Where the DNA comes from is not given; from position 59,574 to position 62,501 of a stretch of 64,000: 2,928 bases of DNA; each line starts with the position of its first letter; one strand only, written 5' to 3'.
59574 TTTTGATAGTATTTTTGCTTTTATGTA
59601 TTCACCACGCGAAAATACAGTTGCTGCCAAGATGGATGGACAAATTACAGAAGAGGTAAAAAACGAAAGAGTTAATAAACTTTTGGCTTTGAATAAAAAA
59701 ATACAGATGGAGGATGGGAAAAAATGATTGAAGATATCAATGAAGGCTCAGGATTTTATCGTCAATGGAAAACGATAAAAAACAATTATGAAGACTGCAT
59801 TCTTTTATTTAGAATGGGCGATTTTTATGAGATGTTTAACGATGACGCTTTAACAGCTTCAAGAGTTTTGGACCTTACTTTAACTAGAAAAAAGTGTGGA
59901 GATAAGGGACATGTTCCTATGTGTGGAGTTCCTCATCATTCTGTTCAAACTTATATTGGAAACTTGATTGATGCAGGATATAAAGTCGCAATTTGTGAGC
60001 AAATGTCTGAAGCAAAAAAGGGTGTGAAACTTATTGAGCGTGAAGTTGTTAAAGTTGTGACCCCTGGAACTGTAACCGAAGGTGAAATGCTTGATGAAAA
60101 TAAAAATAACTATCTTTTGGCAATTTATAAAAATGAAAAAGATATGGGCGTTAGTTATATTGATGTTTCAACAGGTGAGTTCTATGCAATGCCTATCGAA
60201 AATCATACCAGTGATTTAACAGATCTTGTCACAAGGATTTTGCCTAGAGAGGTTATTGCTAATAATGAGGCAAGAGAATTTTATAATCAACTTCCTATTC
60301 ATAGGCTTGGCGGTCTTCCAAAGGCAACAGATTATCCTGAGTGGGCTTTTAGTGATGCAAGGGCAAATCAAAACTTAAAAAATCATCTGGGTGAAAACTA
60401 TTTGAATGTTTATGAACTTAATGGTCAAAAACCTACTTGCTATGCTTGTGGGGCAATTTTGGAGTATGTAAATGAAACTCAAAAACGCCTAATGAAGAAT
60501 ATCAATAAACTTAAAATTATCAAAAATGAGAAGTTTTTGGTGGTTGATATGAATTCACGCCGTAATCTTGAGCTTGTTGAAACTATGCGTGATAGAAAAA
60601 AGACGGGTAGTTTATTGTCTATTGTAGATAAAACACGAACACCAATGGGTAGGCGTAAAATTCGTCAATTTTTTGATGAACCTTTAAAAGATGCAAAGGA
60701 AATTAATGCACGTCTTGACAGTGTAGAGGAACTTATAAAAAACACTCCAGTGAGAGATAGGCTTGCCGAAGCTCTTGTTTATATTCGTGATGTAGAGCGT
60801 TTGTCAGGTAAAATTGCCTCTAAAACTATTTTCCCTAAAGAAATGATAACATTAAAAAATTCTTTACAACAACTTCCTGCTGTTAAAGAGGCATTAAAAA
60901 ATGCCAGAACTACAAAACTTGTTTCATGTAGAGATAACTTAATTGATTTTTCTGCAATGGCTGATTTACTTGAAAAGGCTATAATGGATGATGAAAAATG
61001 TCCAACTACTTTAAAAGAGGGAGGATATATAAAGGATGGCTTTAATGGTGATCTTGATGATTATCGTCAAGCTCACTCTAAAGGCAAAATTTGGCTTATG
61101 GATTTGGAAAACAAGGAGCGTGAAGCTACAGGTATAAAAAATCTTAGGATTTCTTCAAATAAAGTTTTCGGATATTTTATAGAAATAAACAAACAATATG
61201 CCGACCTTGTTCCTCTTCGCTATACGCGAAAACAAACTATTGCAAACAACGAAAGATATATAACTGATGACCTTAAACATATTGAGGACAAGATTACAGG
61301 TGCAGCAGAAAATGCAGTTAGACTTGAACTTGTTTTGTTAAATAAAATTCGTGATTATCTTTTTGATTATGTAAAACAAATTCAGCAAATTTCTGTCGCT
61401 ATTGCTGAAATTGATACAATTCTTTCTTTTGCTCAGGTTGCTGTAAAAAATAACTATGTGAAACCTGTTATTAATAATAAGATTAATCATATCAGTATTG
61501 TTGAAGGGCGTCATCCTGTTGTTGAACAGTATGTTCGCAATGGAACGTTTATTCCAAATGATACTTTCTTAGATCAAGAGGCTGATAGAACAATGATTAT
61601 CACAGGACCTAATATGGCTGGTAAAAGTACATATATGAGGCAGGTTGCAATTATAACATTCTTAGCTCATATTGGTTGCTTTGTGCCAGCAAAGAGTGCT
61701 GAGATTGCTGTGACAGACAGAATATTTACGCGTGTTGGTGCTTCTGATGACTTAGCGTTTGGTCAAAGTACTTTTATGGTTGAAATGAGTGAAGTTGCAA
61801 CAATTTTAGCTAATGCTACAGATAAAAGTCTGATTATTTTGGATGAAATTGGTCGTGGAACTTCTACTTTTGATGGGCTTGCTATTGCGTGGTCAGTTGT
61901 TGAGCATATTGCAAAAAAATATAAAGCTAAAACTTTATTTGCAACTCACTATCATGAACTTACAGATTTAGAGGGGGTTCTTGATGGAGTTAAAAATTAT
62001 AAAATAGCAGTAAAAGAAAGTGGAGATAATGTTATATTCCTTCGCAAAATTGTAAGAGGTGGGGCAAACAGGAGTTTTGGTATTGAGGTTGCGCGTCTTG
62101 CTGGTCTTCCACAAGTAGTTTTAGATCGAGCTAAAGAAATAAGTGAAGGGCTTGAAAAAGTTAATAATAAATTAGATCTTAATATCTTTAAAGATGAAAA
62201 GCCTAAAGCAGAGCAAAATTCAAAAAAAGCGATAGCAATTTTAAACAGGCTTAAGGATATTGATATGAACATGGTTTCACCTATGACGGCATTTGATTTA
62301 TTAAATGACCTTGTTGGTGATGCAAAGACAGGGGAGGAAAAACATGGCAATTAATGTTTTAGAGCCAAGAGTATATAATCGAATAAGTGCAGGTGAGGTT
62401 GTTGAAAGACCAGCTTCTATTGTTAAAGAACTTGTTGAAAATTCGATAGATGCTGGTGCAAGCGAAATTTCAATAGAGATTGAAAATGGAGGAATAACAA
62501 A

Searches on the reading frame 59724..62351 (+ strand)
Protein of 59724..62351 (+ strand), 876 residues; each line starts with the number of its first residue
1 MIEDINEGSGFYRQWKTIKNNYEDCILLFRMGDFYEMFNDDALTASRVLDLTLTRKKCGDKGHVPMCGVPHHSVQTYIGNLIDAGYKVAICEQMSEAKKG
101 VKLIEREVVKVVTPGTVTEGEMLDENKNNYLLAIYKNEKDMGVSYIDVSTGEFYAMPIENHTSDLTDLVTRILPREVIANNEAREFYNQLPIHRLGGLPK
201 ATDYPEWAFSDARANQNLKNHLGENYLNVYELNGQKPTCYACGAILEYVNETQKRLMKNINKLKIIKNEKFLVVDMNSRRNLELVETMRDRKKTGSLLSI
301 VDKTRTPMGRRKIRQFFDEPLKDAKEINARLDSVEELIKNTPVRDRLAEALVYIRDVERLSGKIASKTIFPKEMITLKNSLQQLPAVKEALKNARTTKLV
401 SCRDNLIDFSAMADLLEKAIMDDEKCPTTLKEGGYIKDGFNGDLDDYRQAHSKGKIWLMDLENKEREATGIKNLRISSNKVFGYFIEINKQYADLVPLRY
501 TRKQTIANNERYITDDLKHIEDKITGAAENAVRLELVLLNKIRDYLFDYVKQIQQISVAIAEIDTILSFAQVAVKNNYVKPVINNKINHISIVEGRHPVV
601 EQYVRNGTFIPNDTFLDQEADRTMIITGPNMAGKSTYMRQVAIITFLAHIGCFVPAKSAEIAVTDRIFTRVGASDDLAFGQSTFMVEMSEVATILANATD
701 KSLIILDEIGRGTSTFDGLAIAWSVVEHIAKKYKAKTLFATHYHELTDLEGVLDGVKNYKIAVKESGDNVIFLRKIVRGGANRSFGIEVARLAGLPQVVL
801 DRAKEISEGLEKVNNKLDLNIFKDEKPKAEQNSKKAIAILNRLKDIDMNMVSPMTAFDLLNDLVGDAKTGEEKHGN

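Call 42: search_protein_families(library=pfam, proteins=[window:59724-62351:+], max_evalue=0.001)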
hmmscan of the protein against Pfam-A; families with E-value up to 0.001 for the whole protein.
window:59724-62351:+ (876 aa): 5 families
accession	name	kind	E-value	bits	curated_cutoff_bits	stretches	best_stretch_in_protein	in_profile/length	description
PF00488.27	MutS_V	-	6.9e-86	287.5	30.2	1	624-810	1-187/188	MutS domain V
PF05192.23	MutS_III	-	3.9e-43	148.5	34.1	1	277-570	1-194/194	MutS domain III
PF01624.25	MutS_I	-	3e-42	143.8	20.6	1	10-120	2-112/113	MutS domain I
PF05190.23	MutS_IV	-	2e-24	86.1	22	1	439-529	1-91/92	MutS family domain IV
PF05188.22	MutS_II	-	1.2e-20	74.7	25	1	129-260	1-132/133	MutS domain II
